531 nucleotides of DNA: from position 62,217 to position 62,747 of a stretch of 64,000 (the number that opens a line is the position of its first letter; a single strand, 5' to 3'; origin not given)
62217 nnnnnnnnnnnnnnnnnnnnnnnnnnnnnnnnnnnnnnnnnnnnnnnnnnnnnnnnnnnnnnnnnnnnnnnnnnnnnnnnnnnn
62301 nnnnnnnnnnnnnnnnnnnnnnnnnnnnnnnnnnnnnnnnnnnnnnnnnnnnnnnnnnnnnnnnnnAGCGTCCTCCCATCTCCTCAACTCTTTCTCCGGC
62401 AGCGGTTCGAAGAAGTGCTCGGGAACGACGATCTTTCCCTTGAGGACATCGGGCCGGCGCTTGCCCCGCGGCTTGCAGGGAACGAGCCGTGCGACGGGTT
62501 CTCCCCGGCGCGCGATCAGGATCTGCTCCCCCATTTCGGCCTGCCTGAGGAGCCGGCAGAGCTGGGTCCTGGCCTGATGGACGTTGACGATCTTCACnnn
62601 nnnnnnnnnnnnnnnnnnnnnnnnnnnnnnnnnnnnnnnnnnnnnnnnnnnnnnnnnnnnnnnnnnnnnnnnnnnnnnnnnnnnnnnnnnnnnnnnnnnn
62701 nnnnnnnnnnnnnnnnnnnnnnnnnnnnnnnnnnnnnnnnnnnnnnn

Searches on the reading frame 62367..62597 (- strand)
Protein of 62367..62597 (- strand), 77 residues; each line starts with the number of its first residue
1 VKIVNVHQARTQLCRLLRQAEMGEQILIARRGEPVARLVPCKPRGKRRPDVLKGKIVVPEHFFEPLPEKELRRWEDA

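Call 6: search_protein_families(library=pfam, proteins=[window:62367-62597:-], max_evalue=0.01)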
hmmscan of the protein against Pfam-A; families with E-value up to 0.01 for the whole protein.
window:62367-62597:- (77 aa): 1 family
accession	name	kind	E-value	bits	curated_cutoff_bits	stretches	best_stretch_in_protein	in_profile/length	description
PF02604.26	PhdYeFM_antitox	-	3.5e-09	36.7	29.8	1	1-40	1-41/74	Antitoxin Phd_YefM, type II toxin-antitoxin system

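Call 7: search_protein_families(library=ncbifam, proteins=[window:62367-62597:-], max_evalue=0.01)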
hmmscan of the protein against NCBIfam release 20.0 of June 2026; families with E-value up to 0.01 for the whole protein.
window:62367-62597:- (77 aa): 1 family
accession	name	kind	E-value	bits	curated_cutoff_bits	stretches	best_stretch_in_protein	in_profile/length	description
TIGR01552.1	phd_fam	subfamily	2.6e-07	29.9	20.8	1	4-44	2-42/53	type II toxin-antitoxin system prevent-host-death family antitoxin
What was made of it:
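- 62364..62597 (-): Orphan Phd/YefM-family (VapB-type) antitoxin ORF, 77 aa, GTG start. It is a relic of a Phd-PIN cassette. PF02604 36.7 bits and TIGR01552 29.9 bits: calls 6, 7.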

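Call 13: find_encoding_contigs(protein=window:62367-62597:-, flank=10000, max_places=10)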
Protein window:62367-62597:- (77 aa): 5 contigs read that carry it; 2 places shown.
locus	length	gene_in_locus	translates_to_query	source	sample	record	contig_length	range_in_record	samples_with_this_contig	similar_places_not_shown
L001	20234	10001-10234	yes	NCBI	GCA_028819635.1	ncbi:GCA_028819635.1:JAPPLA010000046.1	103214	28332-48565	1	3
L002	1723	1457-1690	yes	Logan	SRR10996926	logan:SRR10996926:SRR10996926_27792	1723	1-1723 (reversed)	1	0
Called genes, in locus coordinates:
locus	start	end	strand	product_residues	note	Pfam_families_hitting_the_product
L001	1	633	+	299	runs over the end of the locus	PF02653:BPD_transp_2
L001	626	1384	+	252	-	PF00005:ABC_tran, PF12399:BCA_ABC_TP_C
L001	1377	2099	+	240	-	PF00005:ABC_tran, PF13304:AAA_21 (faint)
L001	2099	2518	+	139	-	PF13115:YtkA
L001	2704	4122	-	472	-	PF07219:HemY_N, PF14559:TPR_19 (faint)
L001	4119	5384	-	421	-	PF09731:Mitofilin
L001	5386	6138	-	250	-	PF02602:HEM4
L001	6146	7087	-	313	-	PF01379:Porphobil_deam, PF03900:Porphobil_deamC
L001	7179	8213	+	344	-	PF00814:TsaD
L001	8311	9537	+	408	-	PF02515:CoA_transf_3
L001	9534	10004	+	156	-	PF01575:MaoC_dehydratas, PF13452:FAS1_DH_region (weak)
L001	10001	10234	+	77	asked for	PF02604:PhdYeFM_antitox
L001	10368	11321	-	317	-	PF00174:Oxidored_molyb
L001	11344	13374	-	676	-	PF00009:GTP_EFTU, PF22042:EF-G_D2, PF14492:EFG_III, PF03764:EFG_IV, PF00679:EFG_C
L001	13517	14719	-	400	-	PF00155:Aminotran_1_2, PF01041:DegT_DnrJ_EryC1 (weak)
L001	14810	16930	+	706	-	PF04851:ResIII, PF00270:DEAD (faint), PF17757:UvrB_inter, PF27431:UvrB_3rd, PF00271:Helicase_C, PF12344:UvrB, PF02151:UVR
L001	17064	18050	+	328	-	PF01699:Na_Ca_ex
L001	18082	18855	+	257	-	PF00106:adh_short, PF08659:KR, PF13561:adh_short_C2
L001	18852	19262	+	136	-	PF02152:FolB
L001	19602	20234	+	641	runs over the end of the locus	PF01541:GIY-YIG, PF27096:UvrC_M, PF02151:UVR (weak), PF22920:UvrC_RNaseH, PF08459:UvrC_RNaseH_dom, PF14520:HHH_5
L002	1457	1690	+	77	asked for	PF02604:PhdYeFM_antitox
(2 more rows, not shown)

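Call 14: find_homologous_proteins(query=window:62367-62597:-, max_evalue=0.001)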
Query window:62367-62597:- (77 aa): 79 proteins with E <= 0.001 among 80 candidates.
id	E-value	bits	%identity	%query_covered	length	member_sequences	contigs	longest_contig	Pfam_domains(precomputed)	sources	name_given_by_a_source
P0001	1.1e-38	148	96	95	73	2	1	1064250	PF02604.27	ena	-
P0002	9.6e-36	138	87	100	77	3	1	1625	PF02604.27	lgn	-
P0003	5.2e-35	136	83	100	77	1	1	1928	PF02604.27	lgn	-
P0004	2.1e-34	134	82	100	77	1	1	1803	PF02604.27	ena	-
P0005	2.4e-34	134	82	100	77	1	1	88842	PF02604.27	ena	-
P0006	9.4e-34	132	81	100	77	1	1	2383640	PF02604.27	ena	-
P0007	3.6e-33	130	80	97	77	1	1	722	PF02604.27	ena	-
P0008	4.7e-32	127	79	100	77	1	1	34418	PF02604.27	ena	-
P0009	5.9e-32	126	76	97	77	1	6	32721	PF02604.27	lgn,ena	-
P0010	9.3e-32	126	77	100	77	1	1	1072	PF02604.27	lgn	-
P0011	9.8e-32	126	72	97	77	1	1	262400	PF02604.27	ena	-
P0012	2.7e-31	124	73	100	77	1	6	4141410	PF02604.27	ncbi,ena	-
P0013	7.5e-31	123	71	100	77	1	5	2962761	PF02604.27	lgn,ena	-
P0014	1.0e-30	122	71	100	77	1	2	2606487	PF02604.27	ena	-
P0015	1.2e-30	122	75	100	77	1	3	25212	PF02604.27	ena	-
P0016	1.4e-30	122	76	97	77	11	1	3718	PF02604.27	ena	-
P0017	1.7e-30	122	75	97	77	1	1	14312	PF02604.27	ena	-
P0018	2.0e-30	121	70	100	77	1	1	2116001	PF02604.27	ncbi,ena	-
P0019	2.0e-30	121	73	97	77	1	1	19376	PF02604.27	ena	-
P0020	2.6e-30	121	72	97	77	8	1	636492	PF02604.27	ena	-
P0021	3.0e-30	121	73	97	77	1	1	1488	PF02604.27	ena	-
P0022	4.0e-30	120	75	97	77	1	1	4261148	PF02604.27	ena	-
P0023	4.5e-30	120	72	97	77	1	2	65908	PF02604.27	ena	-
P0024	7.1e-30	120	72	97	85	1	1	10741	PF02604.27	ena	-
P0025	8.0e-30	120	72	97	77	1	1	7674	PF02604.27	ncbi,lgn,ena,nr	ncbi:MAG: type II toxin-antitoxin system prevent-host-death family antitoxin [Rhodospirillales bacte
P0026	1.1e-29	119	68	97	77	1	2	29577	PF02604.27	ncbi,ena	-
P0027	1.1e-29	119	70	100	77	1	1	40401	PF02604.27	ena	-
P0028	1.3e-29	119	70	100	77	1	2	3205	PF02604.27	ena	-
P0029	1.6e-29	119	72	97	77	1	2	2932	PF02604.27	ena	-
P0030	2.6e-29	118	71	97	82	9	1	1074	PF02604.27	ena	-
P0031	3.9e-29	117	73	95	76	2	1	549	PF02604.27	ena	-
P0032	4.9e-29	117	73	95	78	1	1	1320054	PF02604.27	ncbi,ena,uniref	ncbi:type II toxin-antitoxin system Phd/YefM family antitoxin [Candidatus Palauibacter sp.]|uniref:t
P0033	5.3e-29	117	69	97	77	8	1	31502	PF02604.27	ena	-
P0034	7.0e-29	117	69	97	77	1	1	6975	PF02604.27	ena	-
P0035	8.1e-29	116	69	97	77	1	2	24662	PF02604.27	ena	-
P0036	8.4e-29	116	72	97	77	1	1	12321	PF02604.27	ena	-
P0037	8.4e-29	116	72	97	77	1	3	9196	PF02604.27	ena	-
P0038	1.3e-28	116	71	97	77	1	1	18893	PF02604.27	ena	-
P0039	1.3e-28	116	69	97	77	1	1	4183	PF02604.27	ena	-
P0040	1.9e-28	115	72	95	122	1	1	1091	PF02604.27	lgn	-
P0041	2.4e-28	115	71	97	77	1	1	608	PF02604.27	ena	-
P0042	2.9e-28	115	69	97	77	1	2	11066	PF02604.27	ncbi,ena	-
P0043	3.4e-28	114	69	97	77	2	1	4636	PF02604.27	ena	-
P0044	4.9e-28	114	68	97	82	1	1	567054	PF02604.27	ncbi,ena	-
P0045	5.6e-28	114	72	97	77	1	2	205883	PF02604.27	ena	-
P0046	7.1e-28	113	71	97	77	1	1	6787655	PF02604.27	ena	-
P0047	7.4e-28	113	66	96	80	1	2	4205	PF02604.27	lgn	-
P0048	1.0e-27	113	69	97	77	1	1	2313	PF02604.27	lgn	-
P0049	2.0e-27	112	73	95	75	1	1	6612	PF02604.27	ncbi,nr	ncbi:MAG: type II toxin-antitoxin system prevent-host-death family antitoxin [Candidatus Dadabacteri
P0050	2.0e-27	112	68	97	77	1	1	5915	PF02604.27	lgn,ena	-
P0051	2.4e-27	112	65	97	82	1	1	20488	PF02604.27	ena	-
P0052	4.4e-27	111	69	97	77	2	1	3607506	PF02604.27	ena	-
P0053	7.1e-27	110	67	97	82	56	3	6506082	PF02604.27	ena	-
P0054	1.4e-26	109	65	97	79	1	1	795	PF02604.27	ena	-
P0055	1.6e-26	109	68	97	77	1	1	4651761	PF02604.27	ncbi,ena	-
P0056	2.4e-26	109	67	99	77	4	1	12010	PF02604.27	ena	-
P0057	3.5e-26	108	65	97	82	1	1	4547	PF02604.27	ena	-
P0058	5.1e-26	107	64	97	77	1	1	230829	PF02604.27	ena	-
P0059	6.7e-26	107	68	97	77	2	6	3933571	PF02604.27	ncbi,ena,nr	ncbi:MAG: type II toxin-antitoxin system prevent-host-death family antitoxin [Gammaproteobacteria ba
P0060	8.9e-26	107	66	99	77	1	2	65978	PF02604.27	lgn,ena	-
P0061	1.3e-25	106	64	97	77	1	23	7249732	PF02604.27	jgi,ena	-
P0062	1.7e-24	103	67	97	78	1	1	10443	PF02604.27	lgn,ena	-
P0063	2.2e-24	102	67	97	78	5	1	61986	PF02604.27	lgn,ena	-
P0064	6.5e-24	101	65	97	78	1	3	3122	PF02604.27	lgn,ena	-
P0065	1.7e-20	90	60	97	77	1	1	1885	PF02604.27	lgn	-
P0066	2.3e-20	90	60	97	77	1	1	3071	PF02604.27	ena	-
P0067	2.3e-20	89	60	97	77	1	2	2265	PF02604.27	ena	-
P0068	2.4e-20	89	76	71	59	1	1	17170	PF02604.27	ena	-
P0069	6.8e-20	88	57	97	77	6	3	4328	PF02604.27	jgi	-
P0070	7.9e-20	88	59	92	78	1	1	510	PF02604.27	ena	-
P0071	1.2e-19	87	59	97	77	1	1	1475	PF02604.27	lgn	-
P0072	5.1e-19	85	62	95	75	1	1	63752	PF02604.27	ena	-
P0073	6.5e-18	82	56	97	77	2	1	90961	PF02604.27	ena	-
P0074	8.5e-17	78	69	71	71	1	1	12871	PF02604.27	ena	-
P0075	5.5e-15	72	54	96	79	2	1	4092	PF02604.27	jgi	jgi:prevent-host-death family protein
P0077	2.8e-13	67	51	97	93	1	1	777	PF02604.27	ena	-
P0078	1.0e-12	65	56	100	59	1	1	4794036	-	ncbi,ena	-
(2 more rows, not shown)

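Call 15: find_encoding_contigs(protein=P0001, flank=5000, max_places=3)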
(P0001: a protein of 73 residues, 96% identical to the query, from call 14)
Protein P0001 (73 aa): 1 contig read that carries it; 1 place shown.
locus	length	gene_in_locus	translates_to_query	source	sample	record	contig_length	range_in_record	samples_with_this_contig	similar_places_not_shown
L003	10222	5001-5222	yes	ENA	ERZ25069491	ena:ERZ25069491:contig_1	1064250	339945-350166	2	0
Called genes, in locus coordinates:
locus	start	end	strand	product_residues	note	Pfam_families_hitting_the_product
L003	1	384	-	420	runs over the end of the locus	PF09731:Mitofilin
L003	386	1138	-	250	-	PF02602:HEM4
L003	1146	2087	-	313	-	PF01379:Porphobil_deam, PF03900:Porphobil_deamC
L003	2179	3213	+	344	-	PF00814:TsaD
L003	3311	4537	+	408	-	PF02515:CoA_transf_3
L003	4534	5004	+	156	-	PF01575:MaoC_dehydratas, PF13452:FAS1_DH_region (weak)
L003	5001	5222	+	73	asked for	PF02604:PhdYeFM_antitox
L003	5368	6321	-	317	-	PF00174:Oxidored_molyb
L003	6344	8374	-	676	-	PF00009:GTP_EFTU, PF22042:EF-G_D2, PF14492:EFG_III, PF03764:EFG_IV, PF00679:EFG_C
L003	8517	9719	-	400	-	PF00155:Aminotran_1_2, PF01041:DegT_DnrJ_EryC1 (weak)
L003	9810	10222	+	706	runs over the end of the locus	PF04851:ResIII, PF00270:DEAD (faint), PF17757:UvrB_inter, PF27431:UvrB_3rd, PF00271:Helicase_C, PF12344:UvrB, PF02151:UVR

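Call 16: find_encoding_contigs(protein=P0006, flank=5000, max_places=3)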
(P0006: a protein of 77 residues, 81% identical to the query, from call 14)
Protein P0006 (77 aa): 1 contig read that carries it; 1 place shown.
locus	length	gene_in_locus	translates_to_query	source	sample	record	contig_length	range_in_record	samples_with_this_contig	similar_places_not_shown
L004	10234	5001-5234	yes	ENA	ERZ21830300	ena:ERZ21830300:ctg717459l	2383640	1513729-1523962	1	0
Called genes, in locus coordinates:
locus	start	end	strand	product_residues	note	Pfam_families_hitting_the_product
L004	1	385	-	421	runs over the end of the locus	PF09731:Mitofilin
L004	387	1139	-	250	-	PF02602:HEM4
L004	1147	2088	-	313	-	PF01379:Porphobil_deam, PF03900:Porphobil_deamC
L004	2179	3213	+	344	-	PF00814:TsaD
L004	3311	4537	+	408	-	PF02515:CoA_transf_3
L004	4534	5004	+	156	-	PF01575:MaoC_dehydratas, PF13452:FAS1_DH_region (weak)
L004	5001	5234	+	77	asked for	PF02604:PhdYeFM_antitox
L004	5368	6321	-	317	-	PF00174:Oxidored_molyb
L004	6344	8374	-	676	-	PF00009:GTP_EFTU, PF22042:EF-G_D2, PF14492:EFG_III, PF03764:EFG_IV, PF00679:EFG_C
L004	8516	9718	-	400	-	PF00155:Aminotran_1_2, PF01041:DegT_DnrJ_EryC1 (weak)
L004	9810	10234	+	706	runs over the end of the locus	PF04851:ResIII, PF00270:DEAD (faint), PF13604:AAA_30 (faint), PF17757:UvrB_inter, PF27431:UvrB_3rd, PF00271:Helicase_C, PF12344:UvrB, PF02151:UVR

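Call 17: find_encoding_contigs(protein=P0012, flank=5000, max_places=4)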
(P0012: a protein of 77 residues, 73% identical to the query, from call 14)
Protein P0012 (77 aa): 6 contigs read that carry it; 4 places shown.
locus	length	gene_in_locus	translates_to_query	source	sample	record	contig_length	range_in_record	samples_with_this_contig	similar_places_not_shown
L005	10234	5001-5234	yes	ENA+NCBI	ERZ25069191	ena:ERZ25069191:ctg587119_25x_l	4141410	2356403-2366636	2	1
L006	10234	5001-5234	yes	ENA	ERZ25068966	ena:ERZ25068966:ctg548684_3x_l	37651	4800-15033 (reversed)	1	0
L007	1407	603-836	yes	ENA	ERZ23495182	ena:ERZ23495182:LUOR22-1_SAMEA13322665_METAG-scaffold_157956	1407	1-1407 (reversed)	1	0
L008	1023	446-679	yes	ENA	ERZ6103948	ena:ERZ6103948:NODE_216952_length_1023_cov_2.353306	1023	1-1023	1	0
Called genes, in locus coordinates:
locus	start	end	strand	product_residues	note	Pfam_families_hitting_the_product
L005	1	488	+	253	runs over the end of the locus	-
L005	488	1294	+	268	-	PF13692:Glyco_trans_1_4 (weak)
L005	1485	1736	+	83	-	-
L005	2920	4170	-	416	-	PF00872:Transposase_mut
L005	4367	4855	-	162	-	PF12088:DUF3565, PF09313:TehB-like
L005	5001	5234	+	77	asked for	PF02604:PhdYeFM_antitox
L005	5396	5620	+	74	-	PF01850:PIN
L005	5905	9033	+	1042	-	PF00133:tRNA-synt_1, PF09334:tRNA-synt_1g (weak), PF08264:Anticodon_1, PF19302:DUF5915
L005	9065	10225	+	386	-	PF00884:Sulfatase (faint), PF01663:Phosphodiest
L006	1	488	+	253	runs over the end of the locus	-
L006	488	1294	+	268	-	PF13692:Glyco_trans_1_4 (weak)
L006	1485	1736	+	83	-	-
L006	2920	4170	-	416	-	PF00872:Transposase_mut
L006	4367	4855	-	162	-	PF12088:DUF3565, PF09313:TehB-like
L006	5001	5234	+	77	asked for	PF02604:PhdYeFM_antitox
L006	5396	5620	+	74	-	PF01850:PIN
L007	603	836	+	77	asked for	PF02604:PhdYeFM_antitox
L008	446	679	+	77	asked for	PF02604:PhdYeFM_antitox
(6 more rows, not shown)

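Call 24: find_related_loci(query=A2, collection=genome_contigs, flank=4000)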
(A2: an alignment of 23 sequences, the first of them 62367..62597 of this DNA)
Query A2 (77 aa) in genome_contigs; peptide patterns used: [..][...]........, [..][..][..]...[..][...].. (x = any residue, [..] = any of these).
600 stretches matched a pattern (row limit reached: there are more); 545 encode a relative of the query (tblastn E <= 1e-3); the best 80 are kept; 80 distinct loci.
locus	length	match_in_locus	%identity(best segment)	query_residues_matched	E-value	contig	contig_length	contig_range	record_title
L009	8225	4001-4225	76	3-77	9e-35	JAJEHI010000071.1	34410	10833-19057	MAG: Defluviicoccus sp. isolate p16x60bins.37 k141_95157, whole genome shotgun sequence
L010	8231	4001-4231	73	1-77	9e-35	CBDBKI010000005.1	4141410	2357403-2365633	MAG: Candidatus Azotimanducaceae bacterium isolate 4e3f4a33-5720-4edb-bbdd-4cf11a4da1b9 genome assembly, contig: contig_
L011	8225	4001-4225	75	1-75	5e-34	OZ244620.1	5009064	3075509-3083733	MAG: uncultured Candidatus Binatia bacterium isolate a6e05b1d-2203-4d92-b789-b8e4a46226c9 genome assembly, chromosome: 1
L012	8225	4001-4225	73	1-75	3e-34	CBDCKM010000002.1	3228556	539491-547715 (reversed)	MAG: Alphaproteobacteria bacterium isolate 732f53db-b4c4-4b46-9338-22fac07a22bb genome assembly, contig: contig_2, whole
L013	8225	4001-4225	72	1-75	5e-34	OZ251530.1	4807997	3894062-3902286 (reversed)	MAG: Candidatus Azotimanducaceae bacterium isolate f202fb84-87b8-493a-be29-01d38759616a genome assembly, chromosome: 1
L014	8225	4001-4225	75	1-75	7e-34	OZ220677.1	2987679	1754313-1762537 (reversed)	MAG: Arenicellales bacterium isolate e4234053-763e-428e-8938-38a587063467 genome assembly, chromosome: 1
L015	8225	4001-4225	72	1-75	2e-33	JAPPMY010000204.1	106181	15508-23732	MAG: Rhodospirillales bacterium isolate RHO3_bin_58 NODE_460_length_106181_cov_28.035920, whole genome shotgun sequence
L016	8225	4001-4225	71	1-75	6e-33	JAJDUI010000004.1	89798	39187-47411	MAG: Thermoanaerobaculia bacterium isolate jk18x1bzbins.73 k141_849686, whole genome shotgun sequence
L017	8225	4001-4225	71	1-75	3e-33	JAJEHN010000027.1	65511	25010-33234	MAG: Thermoanaerobaculia bacterium isolate p16x60bins.57 k141_598771, whole genome shotgun sequence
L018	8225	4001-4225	71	1-75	5e-33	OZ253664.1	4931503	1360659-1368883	MAG: Vicinamibacterales bacterium isolate a9dab573-4f8c-481d-bf6a-234275a50d18 genome assembly, chromosome: 1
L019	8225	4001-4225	71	1-75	6e-33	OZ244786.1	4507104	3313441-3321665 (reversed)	MAG: Candidatus Multivorans sp. isolate 506956bb-d3ba-4b36-a8b3-9439da49a84d genome assembly, chromosome: 1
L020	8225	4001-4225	68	1-75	4e-33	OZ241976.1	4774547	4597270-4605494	MAG: uncultured Candidatus Binatia bacterium isolate 2be43a5b-f59f-4a3e-ac31-0248d4889e07 genome assembly, chromosome: 1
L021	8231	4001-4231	69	1-77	4e-33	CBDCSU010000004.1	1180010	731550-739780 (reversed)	MAG: Candidatus Latescibacterota bacterium isolate 2ecd85b3-648f-40fe-bdc7-c449d976e5a8 genome assembly, contig: contig_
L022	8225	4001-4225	71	1-75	3e-33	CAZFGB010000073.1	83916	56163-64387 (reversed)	MAG TPA_asm: uncultured Pseudomonadales bacterium isolate SRP338948_co1_153 genome assembly, contig: k141_344665, whole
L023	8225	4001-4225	73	1-75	5e-33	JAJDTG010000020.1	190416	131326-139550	MAG: Candidatus Dadabacteria bacterium isolate jk18x11bins.6 k141_1486218, whole genome shotgun sequence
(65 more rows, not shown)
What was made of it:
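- The cassette family occurs at 60-76% protein identity in MAGs of many phyla, with 545 or more relatives (call 24).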

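Call 33: find_encoding_contigs(protein=P0005, flank=5000, max_places=2)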
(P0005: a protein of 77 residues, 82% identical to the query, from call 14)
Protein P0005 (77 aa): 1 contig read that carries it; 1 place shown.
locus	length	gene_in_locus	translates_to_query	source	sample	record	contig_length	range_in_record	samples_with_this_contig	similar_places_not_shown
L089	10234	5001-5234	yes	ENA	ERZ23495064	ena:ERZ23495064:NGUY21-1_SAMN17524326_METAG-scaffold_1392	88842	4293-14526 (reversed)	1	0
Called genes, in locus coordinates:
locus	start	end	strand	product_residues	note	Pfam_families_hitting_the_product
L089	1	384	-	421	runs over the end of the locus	PF09731:Mitofilin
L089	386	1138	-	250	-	PF02602:HEM4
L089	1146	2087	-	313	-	PF01379:Porphobil_deam, PF03900:Porphobil_deamC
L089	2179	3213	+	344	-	PF00814:TsaD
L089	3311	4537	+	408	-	PF02515:CoA_transf_3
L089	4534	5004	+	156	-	PF01575:MaoC_dehydratas, PF13452:FAS1_DH_region (weak)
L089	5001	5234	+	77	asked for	PF02604:PhdYeFM_antitox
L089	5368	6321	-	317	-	PF00174:Oxidored_molyb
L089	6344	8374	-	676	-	PF00009:GTP_EFTU, PF22042:EF-G_D2, PF14492:EFG_III, PF03764:EFG_IV, PF00679:EFG_C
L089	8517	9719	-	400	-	PF00155:Aminotran_1_2, PF01041:DegT_DnrJ_EryC1 (weak)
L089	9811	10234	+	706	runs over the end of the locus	PF04851:ResIII, PF00270:DEAD (faint), PF13604:AAA_30 (faint), PF17757:UvrB_inter, PF27431:UvrB_3rd, PF00271:Helicase_C, PF12344:UvrB, PF02151:UVR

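Call 34: find_encoding_contigs(protein=P0008, flank=5000, max_places=2)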
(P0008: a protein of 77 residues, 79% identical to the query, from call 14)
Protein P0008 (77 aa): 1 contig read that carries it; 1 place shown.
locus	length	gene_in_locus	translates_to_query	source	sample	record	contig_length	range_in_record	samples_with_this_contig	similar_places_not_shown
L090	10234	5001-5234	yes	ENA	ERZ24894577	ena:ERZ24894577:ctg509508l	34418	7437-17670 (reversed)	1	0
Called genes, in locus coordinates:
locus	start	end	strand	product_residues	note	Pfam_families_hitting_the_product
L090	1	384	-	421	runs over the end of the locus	PF09731:Mitofilin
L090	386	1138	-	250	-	PF02602:HEM4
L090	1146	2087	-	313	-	PF01379:Porphobil_deam, PF03900:Porphobil_deamC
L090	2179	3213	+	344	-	PF00814:TsaD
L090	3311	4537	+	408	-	PF02515:CoA_transf_3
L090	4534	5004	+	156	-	PF01575:MaoC_dehydratas, PF13452:FAS1_DH_region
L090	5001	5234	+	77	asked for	PF02604:PhdYeFM_antitox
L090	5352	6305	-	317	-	PF00174:Oxidored_molyb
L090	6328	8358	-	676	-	PF00009:GTP_EFTU, PF22042:EF-G_D2, PF14492:EFG_III, PF03764:EFG_IV, PF00679:EFG_C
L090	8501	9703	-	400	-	PF00155:Aminotran_1_2, PF01041:DegT_DnrJ_EryC1 (weak)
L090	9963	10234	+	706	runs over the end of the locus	PF04851:ResIII, PF00270:DEAD (faint), PF13604:AAA_30 (faint), PF17757:UvrB_inter, PF27431:UvrB_3rd, PF00271:Helicase_C, PF12344:UvrB, PF02151:UVR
